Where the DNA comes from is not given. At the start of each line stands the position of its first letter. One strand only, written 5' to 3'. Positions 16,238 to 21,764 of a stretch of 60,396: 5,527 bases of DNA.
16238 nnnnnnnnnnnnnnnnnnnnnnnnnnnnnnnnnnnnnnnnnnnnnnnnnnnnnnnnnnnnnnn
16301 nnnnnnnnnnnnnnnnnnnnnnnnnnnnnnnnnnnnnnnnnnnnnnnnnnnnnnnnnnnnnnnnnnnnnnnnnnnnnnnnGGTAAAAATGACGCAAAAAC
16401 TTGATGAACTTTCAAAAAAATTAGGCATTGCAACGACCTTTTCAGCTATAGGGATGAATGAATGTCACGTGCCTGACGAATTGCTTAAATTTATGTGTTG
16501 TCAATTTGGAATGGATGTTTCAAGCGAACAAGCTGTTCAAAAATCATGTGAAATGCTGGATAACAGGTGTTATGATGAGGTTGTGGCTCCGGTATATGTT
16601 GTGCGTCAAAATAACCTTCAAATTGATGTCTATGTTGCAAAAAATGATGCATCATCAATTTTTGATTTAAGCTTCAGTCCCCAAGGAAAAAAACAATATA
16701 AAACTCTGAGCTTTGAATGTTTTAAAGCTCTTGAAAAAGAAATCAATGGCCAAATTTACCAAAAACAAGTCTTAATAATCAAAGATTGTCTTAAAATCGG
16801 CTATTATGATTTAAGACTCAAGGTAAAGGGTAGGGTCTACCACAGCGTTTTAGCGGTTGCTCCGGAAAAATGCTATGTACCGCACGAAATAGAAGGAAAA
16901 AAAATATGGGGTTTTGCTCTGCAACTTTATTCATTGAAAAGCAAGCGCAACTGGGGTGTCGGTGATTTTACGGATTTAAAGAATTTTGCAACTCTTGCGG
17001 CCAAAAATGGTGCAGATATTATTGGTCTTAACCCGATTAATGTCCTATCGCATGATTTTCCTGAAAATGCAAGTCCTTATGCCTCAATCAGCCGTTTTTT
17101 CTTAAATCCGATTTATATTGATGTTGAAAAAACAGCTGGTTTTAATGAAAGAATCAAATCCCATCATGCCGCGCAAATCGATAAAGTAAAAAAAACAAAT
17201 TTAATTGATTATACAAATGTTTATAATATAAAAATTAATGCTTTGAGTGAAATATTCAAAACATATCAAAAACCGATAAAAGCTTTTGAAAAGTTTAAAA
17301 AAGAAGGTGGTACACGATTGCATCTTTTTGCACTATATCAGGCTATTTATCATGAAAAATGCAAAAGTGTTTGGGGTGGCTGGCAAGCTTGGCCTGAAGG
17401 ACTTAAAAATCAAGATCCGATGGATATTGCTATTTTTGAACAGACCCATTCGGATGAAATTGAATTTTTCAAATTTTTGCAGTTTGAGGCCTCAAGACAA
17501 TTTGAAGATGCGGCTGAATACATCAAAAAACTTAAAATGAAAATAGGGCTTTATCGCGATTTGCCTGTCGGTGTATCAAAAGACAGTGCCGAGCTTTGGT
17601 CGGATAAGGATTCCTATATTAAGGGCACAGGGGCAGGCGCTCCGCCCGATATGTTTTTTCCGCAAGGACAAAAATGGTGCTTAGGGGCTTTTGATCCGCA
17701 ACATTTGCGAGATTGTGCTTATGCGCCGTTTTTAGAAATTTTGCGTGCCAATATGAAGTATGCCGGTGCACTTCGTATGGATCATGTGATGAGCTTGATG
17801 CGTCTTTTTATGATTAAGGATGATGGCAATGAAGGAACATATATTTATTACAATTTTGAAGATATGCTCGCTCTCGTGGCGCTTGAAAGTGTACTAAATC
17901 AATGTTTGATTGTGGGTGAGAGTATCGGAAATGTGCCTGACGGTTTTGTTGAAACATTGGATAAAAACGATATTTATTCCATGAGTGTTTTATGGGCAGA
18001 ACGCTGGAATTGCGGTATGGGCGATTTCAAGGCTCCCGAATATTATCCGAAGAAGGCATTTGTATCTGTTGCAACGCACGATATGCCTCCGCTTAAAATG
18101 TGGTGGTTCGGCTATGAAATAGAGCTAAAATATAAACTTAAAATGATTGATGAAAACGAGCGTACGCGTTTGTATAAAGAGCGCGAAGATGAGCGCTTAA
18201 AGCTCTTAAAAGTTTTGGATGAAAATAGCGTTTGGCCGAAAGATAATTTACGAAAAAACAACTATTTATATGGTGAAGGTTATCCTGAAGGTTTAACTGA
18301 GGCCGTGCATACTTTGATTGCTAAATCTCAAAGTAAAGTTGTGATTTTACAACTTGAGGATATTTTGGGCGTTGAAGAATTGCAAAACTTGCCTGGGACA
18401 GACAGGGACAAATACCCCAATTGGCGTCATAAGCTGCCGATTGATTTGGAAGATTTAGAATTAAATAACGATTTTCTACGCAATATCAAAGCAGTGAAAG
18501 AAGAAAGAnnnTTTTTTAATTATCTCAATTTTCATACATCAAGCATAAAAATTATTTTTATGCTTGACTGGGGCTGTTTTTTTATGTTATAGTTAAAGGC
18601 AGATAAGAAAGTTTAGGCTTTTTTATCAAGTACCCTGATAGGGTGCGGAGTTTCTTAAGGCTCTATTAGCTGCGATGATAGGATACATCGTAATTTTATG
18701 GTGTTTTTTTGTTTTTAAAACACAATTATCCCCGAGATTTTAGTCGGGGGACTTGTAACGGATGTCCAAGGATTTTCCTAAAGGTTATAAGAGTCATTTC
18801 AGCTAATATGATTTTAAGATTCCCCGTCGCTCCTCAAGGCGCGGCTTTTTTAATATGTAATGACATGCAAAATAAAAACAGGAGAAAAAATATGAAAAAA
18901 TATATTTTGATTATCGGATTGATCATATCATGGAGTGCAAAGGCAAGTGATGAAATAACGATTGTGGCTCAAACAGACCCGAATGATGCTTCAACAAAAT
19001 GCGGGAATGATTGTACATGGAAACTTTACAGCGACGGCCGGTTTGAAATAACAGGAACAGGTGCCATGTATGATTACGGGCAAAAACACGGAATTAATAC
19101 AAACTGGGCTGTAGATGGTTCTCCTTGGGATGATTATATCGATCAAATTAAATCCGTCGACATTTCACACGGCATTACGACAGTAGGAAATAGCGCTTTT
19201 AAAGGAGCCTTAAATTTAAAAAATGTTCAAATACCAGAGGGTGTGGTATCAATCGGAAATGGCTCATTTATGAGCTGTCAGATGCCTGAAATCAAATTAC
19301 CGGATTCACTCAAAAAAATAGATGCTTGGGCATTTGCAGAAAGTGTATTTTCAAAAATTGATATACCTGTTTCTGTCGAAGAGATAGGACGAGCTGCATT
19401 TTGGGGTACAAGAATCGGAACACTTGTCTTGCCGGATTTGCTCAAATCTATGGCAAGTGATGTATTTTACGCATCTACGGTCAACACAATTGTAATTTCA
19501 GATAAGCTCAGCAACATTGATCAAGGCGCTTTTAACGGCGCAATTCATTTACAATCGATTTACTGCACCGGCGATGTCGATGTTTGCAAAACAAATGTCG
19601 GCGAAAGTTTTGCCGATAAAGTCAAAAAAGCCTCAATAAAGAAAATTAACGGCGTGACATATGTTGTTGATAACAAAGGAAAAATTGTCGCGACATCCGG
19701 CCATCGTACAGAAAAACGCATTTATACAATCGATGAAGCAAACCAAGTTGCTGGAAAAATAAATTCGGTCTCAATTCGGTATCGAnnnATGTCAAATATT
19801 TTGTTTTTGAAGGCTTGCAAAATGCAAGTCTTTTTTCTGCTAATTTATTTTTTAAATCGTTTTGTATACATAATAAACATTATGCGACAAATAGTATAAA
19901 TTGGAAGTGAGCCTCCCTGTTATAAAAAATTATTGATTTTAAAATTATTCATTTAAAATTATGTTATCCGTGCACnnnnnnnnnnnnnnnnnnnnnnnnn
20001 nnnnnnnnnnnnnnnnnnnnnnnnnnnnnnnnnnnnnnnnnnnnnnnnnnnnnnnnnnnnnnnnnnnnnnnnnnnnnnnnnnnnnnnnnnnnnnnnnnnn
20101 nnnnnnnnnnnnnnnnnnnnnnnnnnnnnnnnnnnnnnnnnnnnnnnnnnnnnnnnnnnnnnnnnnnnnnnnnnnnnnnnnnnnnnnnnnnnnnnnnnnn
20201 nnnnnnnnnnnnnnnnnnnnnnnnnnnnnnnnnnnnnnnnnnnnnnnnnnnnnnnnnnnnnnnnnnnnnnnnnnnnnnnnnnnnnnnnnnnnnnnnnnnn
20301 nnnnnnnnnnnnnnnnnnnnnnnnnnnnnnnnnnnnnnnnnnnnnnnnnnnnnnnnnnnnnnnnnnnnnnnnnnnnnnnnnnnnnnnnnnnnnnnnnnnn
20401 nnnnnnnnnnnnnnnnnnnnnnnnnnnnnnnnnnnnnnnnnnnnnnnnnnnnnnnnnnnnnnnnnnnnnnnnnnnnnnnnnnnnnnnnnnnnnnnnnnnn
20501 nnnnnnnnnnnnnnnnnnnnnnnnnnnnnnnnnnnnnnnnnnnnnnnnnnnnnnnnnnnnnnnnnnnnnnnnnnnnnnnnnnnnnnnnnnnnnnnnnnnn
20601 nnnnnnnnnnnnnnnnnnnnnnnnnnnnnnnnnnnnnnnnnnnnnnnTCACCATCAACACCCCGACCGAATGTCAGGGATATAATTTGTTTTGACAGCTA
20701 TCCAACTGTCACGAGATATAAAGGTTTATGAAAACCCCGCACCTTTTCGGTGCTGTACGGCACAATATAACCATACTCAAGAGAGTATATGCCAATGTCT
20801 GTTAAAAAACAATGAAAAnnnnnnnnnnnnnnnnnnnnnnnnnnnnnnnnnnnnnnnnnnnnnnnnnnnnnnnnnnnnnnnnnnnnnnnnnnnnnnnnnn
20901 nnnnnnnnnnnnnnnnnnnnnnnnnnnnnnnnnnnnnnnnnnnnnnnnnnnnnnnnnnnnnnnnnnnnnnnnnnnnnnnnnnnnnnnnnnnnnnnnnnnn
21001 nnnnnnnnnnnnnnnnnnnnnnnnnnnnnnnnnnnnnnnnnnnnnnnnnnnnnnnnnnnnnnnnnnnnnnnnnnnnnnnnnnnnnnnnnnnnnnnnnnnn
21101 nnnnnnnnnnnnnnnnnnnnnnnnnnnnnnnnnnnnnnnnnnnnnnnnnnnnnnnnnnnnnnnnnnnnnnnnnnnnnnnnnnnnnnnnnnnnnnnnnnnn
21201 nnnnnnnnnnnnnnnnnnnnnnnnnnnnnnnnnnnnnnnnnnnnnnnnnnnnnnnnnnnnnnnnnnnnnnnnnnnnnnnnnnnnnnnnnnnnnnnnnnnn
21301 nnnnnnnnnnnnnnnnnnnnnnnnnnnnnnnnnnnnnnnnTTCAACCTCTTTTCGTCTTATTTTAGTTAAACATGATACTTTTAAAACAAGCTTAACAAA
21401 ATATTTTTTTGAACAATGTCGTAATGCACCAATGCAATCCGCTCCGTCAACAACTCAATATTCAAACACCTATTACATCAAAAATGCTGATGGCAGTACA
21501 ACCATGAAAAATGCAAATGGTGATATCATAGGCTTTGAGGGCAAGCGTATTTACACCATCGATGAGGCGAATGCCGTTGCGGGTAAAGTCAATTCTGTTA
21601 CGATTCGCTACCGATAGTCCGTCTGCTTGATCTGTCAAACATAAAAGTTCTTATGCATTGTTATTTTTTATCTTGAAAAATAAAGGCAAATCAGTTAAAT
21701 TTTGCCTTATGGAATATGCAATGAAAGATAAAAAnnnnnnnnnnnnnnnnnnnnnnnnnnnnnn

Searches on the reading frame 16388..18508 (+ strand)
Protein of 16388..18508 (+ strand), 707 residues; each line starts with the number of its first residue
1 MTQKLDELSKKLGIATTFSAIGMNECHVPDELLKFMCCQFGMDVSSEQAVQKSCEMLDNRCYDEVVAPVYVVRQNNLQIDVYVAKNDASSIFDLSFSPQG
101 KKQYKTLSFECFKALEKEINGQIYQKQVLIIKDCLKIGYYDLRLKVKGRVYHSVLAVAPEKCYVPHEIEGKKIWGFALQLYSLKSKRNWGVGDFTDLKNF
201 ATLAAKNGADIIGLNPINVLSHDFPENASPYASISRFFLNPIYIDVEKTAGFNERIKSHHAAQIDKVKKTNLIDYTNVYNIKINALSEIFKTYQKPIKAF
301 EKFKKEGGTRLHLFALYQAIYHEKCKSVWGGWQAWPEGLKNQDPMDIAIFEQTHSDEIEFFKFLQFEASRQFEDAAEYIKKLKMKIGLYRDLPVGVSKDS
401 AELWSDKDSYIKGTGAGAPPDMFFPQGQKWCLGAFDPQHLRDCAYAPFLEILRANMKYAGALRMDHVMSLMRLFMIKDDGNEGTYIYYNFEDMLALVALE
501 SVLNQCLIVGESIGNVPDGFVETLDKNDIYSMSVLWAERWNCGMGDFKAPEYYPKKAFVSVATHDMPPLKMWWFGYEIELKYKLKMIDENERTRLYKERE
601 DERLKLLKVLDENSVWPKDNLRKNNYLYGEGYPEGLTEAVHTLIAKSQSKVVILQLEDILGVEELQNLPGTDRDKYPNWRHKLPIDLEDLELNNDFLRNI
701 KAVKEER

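Call 31: search_protein_families(library=pfam, proteins=[window:16388-18508:+], max_evalue=0.0001)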
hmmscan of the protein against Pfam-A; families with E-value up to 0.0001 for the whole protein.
window:16388-18508:+ (707 aa): 1 family
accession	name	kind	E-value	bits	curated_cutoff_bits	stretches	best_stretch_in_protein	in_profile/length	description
PF02446.23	Glyco_hydro_77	-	1.4e-109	367.5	25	1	178-684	1-460/465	4-alpha-glucanotransferase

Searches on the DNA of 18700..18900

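Call 57: search_rna_families(source=window, start=18700, end=18900, threshold=evalue, max_evalue=1)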
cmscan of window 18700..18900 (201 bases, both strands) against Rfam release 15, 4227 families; matches with E-value up to 1: 0.
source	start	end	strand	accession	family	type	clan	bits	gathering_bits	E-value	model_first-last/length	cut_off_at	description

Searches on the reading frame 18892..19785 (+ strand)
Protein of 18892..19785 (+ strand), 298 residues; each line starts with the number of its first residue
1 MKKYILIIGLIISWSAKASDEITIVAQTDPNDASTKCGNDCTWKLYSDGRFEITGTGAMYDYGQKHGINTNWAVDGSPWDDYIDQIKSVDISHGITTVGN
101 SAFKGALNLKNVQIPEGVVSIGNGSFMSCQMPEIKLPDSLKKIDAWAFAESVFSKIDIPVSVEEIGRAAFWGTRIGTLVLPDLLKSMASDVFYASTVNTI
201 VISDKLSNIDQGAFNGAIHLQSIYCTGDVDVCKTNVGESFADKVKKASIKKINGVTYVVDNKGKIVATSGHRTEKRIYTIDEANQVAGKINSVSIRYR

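Call 7: search_protein_families(library=pfam, proteins=[window:18892-19785:+], max_evalue=1)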
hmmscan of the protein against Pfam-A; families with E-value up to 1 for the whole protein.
window:18892-19785:+ (298 aa): 3 families
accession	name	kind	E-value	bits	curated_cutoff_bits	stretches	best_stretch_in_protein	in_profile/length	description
PF13306.12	LRR_5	-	6.5e-37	126.7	27.7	2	85-195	12-123/127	BspA type Leucine rich repeat region (6 copies)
PF14202.11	TnpW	-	0.05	13.8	25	1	249-259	2-12/35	Transposon-encoded protein TnpW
PF13855.12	LRR_8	-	0.22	11.7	27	0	204-223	11-30/61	Leucine rich repeat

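Call 8: search_protein_families(library=ncbifam, proteins=[window:18892-19785:+], max_evalue=1)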
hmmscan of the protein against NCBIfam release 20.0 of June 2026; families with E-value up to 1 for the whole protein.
window:18892-19785:+ (298 aa): 2 families
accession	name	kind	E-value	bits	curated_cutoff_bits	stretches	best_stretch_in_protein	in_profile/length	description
NF047961.1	adhesin_HupY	equivalog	2.9e-19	68.7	1250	1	105-216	184-298/978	leucine-rich repeat adhesin HupY/LrrG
NF045861.1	glide_Gli349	exception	1.8e-09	34.8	1750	1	83-154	2676-2747/3169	gliding machinery surface structure protein Gli349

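Call 73: predict_structure(alignment_id=A10)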
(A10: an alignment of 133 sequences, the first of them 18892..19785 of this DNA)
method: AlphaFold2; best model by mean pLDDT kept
length: 298 residues; sequences in the alignment: 133
mean_pLDDT: 86.9   pTM: 0.80
mean pLDDT of the five models: 86.9, 84.1, 83.4, 82.6, 82.1
residues with pLDDT >= 90: 178; 70-90: 72; 50-70: 47; < 50: 1
segments of 3 or more residues with pLDDT < 50: none
pLDDT, mean of each block of 10 residues (from residue 1): 63 70 96 94 98 98 68 76 97 97 96 97 96 95 97 91 96 91 91 91 85 84 90 89 91 85 86 60 69 65
secondary structure, 60 per line:
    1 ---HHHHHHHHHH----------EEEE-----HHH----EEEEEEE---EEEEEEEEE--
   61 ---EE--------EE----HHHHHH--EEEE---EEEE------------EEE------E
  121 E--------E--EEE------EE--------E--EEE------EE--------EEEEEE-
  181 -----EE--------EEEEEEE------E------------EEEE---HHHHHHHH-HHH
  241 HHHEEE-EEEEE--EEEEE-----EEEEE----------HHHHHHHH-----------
elements in order: H4-13 E24-27 E40-46 E50-58 H80-85 E88-91 E95-98 E111-113 E133-135 E155-157 E174-179 E196-202 E222-225 H229-236 H238-243 E244-246 E248-252 E255-259 E265-269 H280-287
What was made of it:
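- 18892..19788 (+): Intact gene A (298 aa): signal peptide, LRR_5, beta-hairpins, tag (19714-19788). AlphaFold model in call 73: tag pLDDT 60-69.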

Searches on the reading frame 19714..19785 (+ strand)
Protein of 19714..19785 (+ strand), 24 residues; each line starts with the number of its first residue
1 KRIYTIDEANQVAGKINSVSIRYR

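Call 21: search_protein_families(library=pfam, proteins=[window:19714-19785:+], max_evalue=10)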
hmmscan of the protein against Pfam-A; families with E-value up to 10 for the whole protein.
seq(24 aa): 0 families

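Call 22: search_protein_families(library=ncbifam, proteins=[window:19714-19785:+], max_evalue=10)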
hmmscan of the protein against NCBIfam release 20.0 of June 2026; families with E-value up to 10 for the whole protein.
seq(24 aa): 0 families
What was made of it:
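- On T9SS C-terminal sorting domain: No NCBIfam or Pfam hit on the tag at E up to 10 (calls 21, 22).
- There are no NCBIfam or Pfam hits even at E up to 10 (calls 21, 22).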

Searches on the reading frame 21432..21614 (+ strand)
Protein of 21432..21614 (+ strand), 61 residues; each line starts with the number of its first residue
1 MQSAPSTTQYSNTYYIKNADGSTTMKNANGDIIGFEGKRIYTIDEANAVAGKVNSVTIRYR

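Call 7: search_protein_families(library=pfam, proteins=[window:21432-21614:+], max_evalue=1)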
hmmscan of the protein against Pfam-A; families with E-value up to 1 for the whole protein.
window:21432-21614:+ (61 aa): 1 family
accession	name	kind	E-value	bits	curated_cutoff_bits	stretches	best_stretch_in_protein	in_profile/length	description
PF23377.1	Beta-prop_IFT122_2nd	-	0.018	14.9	27.4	1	11-46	218-253/255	IFT122 second beta-propeller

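Call 8: search_protein_families(library=ncbifam, proteins=[window:21432-21614:+], max_evalue=1)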
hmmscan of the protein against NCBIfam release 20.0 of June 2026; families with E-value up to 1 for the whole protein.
window:21432-21614:+ (61 aa): 0 families
